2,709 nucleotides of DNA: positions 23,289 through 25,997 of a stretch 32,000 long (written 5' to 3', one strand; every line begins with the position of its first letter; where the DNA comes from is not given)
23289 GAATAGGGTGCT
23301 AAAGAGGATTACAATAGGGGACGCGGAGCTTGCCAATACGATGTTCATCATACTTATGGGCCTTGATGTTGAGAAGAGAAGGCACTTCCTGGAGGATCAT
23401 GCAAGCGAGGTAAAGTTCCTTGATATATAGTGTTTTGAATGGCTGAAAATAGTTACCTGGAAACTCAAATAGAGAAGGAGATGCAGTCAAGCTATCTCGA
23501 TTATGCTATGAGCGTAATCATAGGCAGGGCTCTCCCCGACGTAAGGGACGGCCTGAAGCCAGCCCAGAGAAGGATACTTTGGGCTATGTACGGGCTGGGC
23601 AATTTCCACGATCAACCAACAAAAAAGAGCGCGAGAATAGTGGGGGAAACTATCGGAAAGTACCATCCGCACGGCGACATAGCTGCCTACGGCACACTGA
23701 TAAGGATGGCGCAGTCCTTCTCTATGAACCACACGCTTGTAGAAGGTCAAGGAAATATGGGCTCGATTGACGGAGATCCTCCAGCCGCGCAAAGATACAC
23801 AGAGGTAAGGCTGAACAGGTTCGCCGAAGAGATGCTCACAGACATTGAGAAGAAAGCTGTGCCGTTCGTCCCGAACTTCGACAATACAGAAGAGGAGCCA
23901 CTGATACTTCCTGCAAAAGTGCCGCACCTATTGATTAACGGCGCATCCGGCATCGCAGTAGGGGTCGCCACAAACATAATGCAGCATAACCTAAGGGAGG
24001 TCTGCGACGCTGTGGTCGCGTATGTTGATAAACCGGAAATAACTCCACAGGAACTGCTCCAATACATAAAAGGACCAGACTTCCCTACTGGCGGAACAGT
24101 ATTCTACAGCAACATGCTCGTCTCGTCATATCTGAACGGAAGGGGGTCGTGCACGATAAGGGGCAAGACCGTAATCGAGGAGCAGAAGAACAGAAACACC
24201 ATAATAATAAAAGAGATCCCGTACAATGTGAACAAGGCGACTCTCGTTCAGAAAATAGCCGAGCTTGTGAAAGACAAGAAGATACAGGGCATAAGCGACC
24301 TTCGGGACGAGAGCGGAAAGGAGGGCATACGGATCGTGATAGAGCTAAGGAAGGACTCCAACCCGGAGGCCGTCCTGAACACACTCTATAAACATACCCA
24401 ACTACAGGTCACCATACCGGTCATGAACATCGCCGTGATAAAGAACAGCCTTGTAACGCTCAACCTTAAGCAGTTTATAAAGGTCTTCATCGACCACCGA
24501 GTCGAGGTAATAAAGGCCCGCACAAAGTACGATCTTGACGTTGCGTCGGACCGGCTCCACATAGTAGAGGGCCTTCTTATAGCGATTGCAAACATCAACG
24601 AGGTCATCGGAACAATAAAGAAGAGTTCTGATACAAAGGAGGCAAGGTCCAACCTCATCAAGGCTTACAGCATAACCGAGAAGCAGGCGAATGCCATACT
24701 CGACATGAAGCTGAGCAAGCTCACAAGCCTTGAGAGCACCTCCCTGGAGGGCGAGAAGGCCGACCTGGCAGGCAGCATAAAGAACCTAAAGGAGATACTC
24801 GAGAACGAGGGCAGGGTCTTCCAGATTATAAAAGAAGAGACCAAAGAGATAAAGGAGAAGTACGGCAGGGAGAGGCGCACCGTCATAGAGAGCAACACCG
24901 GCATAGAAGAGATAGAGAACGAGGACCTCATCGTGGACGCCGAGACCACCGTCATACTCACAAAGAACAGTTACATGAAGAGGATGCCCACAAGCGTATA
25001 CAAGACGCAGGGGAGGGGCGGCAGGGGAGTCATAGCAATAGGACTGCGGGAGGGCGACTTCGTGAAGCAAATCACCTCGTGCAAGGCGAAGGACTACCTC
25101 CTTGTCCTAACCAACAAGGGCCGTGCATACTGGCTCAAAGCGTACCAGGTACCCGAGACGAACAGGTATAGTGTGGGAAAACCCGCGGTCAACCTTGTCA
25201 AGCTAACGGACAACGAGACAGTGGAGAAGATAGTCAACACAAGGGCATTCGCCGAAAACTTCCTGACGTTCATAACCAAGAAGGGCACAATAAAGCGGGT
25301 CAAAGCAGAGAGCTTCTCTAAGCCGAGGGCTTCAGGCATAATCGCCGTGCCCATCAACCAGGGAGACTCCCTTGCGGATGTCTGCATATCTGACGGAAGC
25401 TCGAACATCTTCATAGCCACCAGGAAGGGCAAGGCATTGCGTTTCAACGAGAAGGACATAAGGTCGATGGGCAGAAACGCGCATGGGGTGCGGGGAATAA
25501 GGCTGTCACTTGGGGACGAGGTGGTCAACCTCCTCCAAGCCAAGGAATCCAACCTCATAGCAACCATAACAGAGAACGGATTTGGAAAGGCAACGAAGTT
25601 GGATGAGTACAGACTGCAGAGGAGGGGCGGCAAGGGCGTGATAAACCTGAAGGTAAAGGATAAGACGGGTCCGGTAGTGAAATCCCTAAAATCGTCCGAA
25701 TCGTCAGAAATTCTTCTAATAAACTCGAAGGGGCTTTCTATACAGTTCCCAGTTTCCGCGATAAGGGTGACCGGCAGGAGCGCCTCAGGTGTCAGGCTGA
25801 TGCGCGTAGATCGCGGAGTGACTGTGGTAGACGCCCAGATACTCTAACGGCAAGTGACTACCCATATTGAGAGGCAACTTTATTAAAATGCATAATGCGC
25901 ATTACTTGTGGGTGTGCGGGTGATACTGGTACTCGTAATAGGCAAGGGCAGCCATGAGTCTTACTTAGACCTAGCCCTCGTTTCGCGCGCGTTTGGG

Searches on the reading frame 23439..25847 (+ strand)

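Call 7: search_protein_families(library=pfam, proteins=[window:23439-25847:+], max_evalue=0.01)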
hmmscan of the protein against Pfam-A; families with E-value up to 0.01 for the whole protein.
window:23439-25847:+ (802 aa): 2 families
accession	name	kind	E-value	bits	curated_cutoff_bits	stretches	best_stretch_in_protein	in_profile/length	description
PF00521.26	DNA_topoisoIV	-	6.3e-155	516.7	31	1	30-468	1-431/432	DNA gyrase/topoisomerase IV, subunit A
PF03989.18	DNA_gyraseA_C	-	3.1e-64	212.6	27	6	656-700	2-46/48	DNA gyrase C-terminal domain, beta-propeller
